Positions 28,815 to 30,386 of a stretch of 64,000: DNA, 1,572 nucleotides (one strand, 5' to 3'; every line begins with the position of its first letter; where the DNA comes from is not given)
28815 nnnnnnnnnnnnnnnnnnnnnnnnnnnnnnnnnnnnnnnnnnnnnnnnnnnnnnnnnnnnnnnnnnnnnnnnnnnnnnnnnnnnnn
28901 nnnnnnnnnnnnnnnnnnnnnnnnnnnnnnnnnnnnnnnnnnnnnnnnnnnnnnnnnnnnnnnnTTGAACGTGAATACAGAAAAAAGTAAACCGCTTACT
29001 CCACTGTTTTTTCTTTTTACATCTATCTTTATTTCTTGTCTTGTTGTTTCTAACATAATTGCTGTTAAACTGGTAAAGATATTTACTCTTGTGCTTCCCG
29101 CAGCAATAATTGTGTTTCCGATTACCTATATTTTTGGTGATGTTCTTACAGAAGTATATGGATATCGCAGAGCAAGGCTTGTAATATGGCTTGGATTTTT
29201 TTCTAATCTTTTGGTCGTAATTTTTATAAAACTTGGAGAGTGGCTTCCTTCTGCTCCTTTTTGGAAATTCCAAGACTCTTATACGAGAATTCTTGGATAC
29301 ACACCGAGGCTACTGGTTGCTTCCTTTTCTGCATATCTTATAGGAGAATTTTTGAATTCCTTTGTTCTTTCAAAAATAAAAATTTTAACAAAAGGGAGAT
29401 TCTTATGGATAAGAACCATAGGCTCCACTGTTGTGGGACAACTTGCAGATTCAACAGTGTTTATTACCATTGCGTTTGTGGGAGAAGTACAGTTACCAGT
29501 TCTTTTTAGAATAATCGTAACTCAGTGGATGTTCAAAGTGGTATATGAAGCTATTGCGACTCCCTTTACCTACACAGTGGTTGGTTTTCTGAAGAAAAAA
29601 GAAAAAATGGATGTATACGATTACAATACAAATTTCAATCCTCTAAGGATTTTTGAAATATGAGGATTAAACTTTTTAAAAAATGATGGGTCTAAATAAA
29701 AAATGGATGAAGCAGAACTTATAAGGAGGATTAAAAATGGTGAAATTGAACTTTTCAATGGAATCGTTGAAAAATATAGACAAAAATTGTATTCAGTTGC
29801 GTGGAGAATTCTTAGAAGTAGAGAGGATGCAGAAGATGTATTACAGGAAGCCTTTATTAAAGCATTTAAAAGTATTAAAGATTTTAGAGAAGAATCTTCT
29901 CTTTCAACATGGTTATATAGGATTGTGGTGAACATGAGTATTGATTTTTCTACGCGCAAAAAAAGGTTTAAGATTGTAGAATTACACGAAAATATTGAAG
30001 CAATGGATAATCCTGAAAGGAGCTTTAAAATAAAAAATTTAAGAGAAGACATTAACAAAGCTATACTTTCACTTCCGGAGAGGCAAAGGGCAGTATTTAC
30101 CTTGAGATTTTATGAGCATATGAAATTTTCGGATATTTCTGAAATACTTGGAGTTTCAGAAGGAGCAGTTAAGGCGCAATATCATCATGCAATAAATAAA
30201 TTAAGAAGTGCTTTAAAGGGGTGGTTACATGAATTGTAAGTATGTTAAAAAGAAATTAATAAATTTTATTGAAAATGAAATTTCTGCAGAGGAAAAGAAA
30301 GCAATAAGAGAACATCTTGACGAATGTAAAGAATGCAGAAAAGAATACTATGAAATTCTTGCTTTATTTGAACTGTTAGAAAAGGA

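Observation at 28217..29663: Nudix-QueF fusion plus YhhQ behind polA: a possible new 7-deazaguanine nucleotide salvage or sanitising module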

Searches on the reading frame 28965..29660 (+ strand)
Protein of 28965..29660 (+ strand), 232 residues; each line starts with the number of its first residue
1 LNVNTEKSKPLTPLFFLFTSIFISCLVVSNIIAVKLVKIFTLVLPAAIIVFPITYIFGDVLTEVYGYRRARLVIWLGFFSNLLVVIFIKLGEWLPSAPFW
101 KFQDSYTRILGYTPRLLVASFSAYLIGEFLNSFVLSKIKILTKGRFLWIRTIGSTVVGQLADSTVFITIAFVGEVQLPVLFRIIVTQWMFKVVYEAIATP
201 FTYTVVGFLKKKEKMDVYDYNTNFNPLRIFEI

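Call 3: search_protein_families(library=pfam, proteins=[window:28965-29660:+], max_evalue=0.01)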
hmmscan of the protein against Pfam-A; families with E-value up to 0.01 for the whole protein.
window:28965-29660:+ (232 aa): 1 family
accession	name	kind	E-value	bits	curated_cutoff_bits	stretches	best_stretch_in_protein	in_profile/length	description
PF02592.20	Vut_1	-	3.6e-53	180.5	27.2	1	45-205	1-152/152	Putative vitamin uptake transporter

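Call 4: search_protein_families(library=ncbifam, proteins=[window:28965-29660:+], max_evalue=0.01)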
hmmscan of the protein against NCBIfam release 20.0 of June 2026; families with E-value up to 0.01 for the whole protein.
window:28965-29660:+ (232 aa): 2 families
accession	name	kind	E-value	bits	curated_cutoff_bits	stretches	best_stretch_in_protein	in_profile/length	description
TIGR00697.1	TIGR00697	equivalog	4.5e-39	134.3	50.95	1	19-211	6-200/201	queuosine precursor transporter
NF008406.0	PRK11212.1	equivalog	1.8e-11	44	252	1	14-172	13-164/221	7-cyano-7-deazaguanine/7-aminomethyl-7-deazaguanine transporter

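Call 41: find_homologous_proteins(query=window:28968-29660:+, max_evalue=1e-10)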
Query window:28968-29660:+ (231 aa): 7964 proteins with E <= 1e-10 among 8000 candidates; the best 120 are listed.
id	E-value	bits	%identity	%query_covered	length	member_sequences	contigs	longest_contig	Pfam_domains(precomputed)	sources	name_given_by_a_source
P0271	2.8e-141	488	100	100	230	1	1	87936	PF02592.21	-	-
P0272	5.0e-107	375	76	99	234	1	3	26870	PF02592.21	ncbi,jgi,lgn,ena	-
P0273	5.8e-102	359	73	96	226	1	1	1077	PF02592.21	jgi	-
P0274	2.9e-99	350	70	100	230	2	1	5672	PF02592.21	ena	-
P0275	4.6e-99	349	72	96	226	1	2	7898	PF02592.21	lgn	-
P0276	5.4e-99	349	70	97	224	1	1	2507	PF02592.21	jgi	jgi:uncharacterized integral membrane protein (TIGR00697 family)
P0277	2.3e-97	344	70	96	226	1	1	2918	PF02592.21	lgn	-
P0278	4.8e-97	343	68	96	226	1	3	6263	PF02592.21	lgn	-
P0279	5.4e-97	343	70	100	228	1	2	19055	PF02592.21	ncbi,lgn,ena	-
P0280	5.8e-97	343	70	100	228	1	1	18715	PF02592.21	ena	-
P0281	2.1e-96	341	67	97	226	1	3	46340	PF02592.21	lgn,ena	-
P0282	2.1e-96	341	67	96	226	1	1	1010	PF02592.21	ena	-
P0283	2.6e-96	340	67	97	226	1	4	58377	PF02592.21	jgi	-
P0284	8.6e-96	339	70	94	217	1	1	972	PF02592.21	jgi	jgi:uncharacterized integral membrane protein (TIGR00697 family)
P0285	5.0e-95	336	66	97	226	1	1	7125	PF02592.21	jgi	jgi:uncharacterized integral membrane protein (TIGR00697 family)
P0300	5.1e-90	320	64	99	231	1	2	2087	PF02592.21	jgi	jgi:uncharacterized integral membrane protein (TIGR00697 family)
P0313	2.3e-88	314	66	90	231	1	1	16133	PF02592.21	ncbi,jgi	jgi:uncharacterized integral membrane protein (TIGR00697 family)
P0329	9.2e-88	312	63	99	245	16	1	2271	PF02592.21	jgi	jgi:uncharacterized integral membrane protein (TIGR00697 family)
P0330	1.0e-87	312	65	99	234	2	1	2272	PF02592.21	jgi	jgi:uncharacterized integral membrane protein (TIGR00697 family)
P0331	1.0e-87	312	68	94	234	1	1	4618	PF02592.21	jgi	jgi:uncharacterized integral membrane protein (TIGR00697 family)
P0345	2.0e-87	311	66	94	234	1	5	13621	PF02592.21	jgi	jgi:uncharacterized integral membrane protein (TIGR00697 family)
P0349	2.6e-87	311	70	92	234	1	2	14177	PF02592.21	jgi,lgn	jgi:uncharacterized integral membrane protein (TIGR00697 family)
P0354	2.8e-87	311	69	92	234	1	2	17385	PF02592.21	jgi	jgi:uncharacterized integral membrane protein (TIGR00697 family)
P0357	2.9e-87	311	68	92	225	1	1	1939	PF02592.21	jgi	jgi:uncharacterized integral membrane protein (TIGR00697 family)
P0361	3.3e-87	311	67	94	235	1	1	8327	PF02592.21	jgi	jgi:uncharacterized integral membrane protein (TIGR00697 family)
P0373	3.9e-87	310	65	96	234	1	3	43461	PF02592.21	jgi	jgi:uncharacterized integral membrane protein (TIGR00697 family)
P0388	5.5e-87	310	64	99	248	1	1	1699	PF02592.21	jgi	jgi:uncharacterized integral membrane protein (TIGR00697 family)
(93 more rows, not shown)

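Call 42: find_encoding_contigs(protein=P0272, flank=8000, max_places=4)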
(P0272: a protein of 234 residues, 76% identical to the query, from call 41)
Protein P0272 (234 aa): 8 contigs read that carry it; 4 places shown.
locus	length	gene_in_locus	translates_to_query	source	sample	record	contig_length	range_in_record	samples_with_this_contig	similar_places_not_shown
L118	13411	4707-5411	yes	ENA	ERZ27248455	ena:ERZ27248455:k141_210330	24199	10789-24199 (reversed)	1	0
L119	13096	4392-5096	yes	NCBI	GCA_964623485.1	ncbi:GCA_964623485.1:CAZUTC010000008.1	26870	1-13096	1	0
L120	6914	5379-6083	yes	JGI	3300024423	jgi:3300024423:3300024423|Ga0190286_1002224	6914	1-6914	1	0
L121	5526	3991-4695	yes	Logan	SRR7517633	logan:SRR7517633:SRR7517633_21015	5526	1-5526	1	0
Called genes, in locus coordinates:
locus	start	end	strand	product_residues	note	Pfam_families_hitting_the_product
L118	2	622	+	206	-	?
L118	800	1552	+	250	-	PF00483:NTP_transferase, PF12804:NTP_transf_3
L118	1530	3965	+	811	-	PF02739:5_3_exonuc_N, PF01367:5_3_exonuc, PF00476:DNA_pol_A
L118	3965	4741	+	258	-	PF00293:NUDIX, PF14489:QueF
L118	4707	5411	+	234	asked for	PF02592:Vut_1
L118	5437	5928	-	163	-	PF13360:PQQ_2, PF13570:Beta-prop_ACSF4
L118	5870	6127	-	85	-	-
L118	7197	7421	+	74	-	PF08984:DUF1858 (weak)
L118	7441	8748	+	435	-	PF01979:Amidohydro_1, PF07969:Amidohydro_3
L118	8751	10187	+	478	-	PF13088:BNR_2 (faint), PF02012:BNR (faint), PF15902:Sortilin-Vps10 (faint)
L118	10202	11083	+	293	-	PF01112:Asparaginase_2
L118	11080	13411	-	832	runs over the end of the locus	PF13529:Peptidase_C39_2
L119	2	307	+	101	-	?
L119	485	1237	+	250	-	PF00483:NTP_transferase, PF12804:NTP_transf_3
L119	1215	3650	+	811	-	PF02739:5_3_exonuc_N, PF01367:5_3_exonuc, PF00476:DNA_pol_A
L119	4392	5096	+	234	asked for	PF02592:Vut_1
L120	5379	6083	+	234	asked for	PF02592:Vut_1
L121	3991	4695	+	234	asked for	PF02592:Vut_1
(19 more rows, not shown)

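Call 43: find_encoding_contigs(protein=P0279, flank=6000, max_places=2)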
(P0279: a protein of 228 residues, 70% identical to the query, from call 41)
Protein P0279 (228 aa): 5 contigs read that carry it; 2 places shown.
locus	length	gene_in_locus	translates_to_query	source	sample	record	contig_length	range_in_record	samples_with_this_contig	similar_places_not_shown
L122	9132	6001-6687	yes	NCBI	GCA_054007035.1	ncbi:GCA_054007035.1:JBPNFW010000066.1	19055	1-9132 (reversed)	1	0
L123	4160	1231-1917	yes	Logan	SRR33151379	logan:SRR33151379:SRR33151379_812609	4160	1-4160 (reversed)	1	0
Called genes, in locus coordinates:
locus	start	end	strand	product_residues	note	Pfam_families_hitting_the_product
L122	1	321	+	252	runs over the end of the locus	-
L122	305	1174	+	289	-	PF01551:Peptidase_M23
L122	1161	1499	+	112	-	PF04519:Bactofilin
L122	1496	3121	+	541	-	PF05547:Peptidase_M6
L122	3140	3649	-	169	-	-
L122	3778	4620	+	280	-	PF01261:AP_endonuc_2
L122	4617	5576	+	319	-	PF02684:LpxB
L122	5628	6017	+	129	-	PF14489:QueF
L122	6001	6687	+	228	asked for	PF02592:Vut_1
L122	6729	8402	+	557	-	PF00005:ABC_tran, PF02463:SMC_N (faint), PF13555:AAA_29 (faint), PF13304:AAA_21 (faint), PF12848:ABC_tran_Xtn, PF00005:ABC_tran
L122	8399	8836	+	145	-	PF13302:Acetyltransf_3, PF13527:Acetyltransf_9 (faint), PF13420:Acetyltransf_4 (weak), PF00583:Acetyltransf_1, PF13673:Acetyltransf_10, PF13508:Acetyltransf_7, PF08445:FR47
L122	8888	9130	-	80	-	?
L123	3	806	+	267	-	?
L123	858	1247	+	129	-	PF14489:QueF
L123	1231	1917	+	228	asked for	PF02592:Vut_1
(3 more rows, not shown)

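Call 44: find_encoding_contigs(protein=P0275, flank=6000, max_places=2)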
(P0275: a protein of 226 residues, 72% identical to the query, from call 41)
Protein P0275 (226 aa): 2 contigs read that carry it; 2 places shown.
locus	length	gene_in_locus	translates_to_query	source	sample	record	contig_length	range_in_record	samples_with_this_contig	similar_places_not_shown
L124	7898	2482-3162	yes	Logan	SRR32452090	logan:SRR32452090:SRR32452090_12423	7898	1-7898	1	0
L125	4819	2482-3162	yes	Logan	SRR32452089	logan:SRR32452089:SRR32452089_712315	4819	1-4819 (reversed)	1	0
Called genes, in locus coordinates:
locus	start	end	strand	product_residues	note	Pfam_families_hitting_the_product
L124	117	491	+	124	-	PF02033:RBFA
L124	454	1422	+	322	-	PF01368:DHH, PF02272:DHHA1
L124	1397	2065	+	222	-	PF01509:TruB_N, PF16198:TruB_C_2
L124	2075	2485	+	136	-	PF14489:QueF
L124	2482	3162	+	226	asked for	PF02592:Vut_1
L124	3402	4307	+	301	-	PF00005:ABC_tran, PF13304:AAA_21 (weak)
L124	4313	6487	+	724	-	PF01061:ABC2_membrane, PF12679:ABC2_membrane_2, PF13346:ABC2_membrane_5, PF12698:ABC2_membrane_3, PF23357:DUF7088, PF09822:ABC_transp_aux, PF23355:IFT52_GIFT (faint)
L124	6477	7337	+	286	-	PF14238:DUF4340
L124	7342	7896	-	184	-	?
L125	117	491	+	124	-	PF02033:RBFA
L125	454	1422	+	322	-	PF01368:DHH, PF02272:DHHA1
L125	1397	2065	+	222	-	PF01509:TruB_N, PF16198:TruB_C_2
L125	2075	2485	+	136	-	PF14489:QueF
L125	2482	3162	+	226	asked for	PF02592:Vut_1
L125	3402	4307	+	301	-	PF00005:ABC_tran, PF13304:AAA_21 (weak)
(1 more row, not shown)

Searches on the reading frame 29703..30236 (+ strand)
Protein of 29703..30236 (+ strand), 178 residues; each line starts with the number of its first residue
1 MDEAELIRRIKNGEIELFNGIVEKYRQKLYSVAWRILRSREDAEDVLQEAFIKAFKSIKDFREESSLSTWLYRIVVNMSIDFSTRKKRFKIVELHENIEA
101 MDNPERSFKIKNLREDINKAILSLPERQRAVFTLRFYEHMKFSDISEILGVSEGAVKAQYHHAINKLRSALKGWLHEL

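Call 36: search_protein_families(library=ncbifam, proteins=[window:29703-30236:+], max_evalue=0.00001)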
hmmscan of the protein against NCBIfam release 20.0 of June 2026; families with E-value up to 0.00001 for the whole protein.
window:29703-30236:+ (178 aa): 97 families (the best 25 are shown)
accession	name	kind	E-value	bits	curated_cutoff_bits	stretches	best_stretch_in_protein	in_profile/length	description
NF008888.0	PRK11922.1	equivalog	5.4e-39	134.2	204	1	2-172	16-197/231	RNA polymerase sigma factor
TIGR02937.1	sigma70-ECF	superfamily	1.1e-38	132.5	42.9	1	17-171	2-165/165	sigma-70 family RNA polymerase sigma factor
NF009166.1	PRK12513.1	equivalog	2.5e-35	121.9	206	1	3-172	9-187/193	RNA polymerase sigma factor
NF007223.0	PRK09641.1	equivalog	2e-34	119.1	209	1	5-172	7-185/187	RNA polymerase sigma factor SigW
TIGR02954.1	Sig70_famx3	hypoth_equivalog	1e-33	116.5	188.5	1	1-172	1-168/170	RNA polymerase sigma-70 factor, TIGR02954 family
NF007225.0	PRK09643.1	equivalog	4.1e-33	114.8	190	1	3-172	14-183/204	RNA polymerase sigma factor SigM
NF004113.0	PRK05602.1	equivalog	9.5e-33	113.6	208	1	3-172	32-202/211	RNA polymerase sigma factor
TIGR02985.1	Sig70_bacteroi1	subfamily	3.2e-32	112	126.4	1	17-171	2-162/162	RNA polymerase sigma-70 factor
NF053879.1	RNAPolSigSigVBac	equivalog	1.1e-31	109.6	190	1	18-172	6-156/160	RNA polymerase sigma factor SigV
NF058625.1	sigma_PG0214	equivalog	2.5e-31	108.6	130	1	16-172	4-162/170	GFO_1088 family ECF-type sigma factor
TIGR02948.1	SigW_bacill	equivalog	2.6e-31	109.2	243.1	1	5-172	7-185/187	RNA polymerase sigma factor SigW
NF007216.0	PRK09638.1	equivalog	4.2e-31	108.1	194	1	1-172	3-175/180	RNA polymerase sigma factor SigY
TIGR02939.1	RpoE_Sigma70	equivalog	1.2e-30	107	236.15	1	4-169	8-184/190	RNA polymerase sigma factor RpoE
TIGR02983.1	SigE-fam_strep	subfamily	1.2e-29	103.3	141.55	1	16-172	6-159/162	SigE family RNA polymerase sigma factor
NF006930.0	PRK09415.1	subfamily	2.3e-28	99.3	198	1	13-172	13-176/179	RNA polymerase factor sigma C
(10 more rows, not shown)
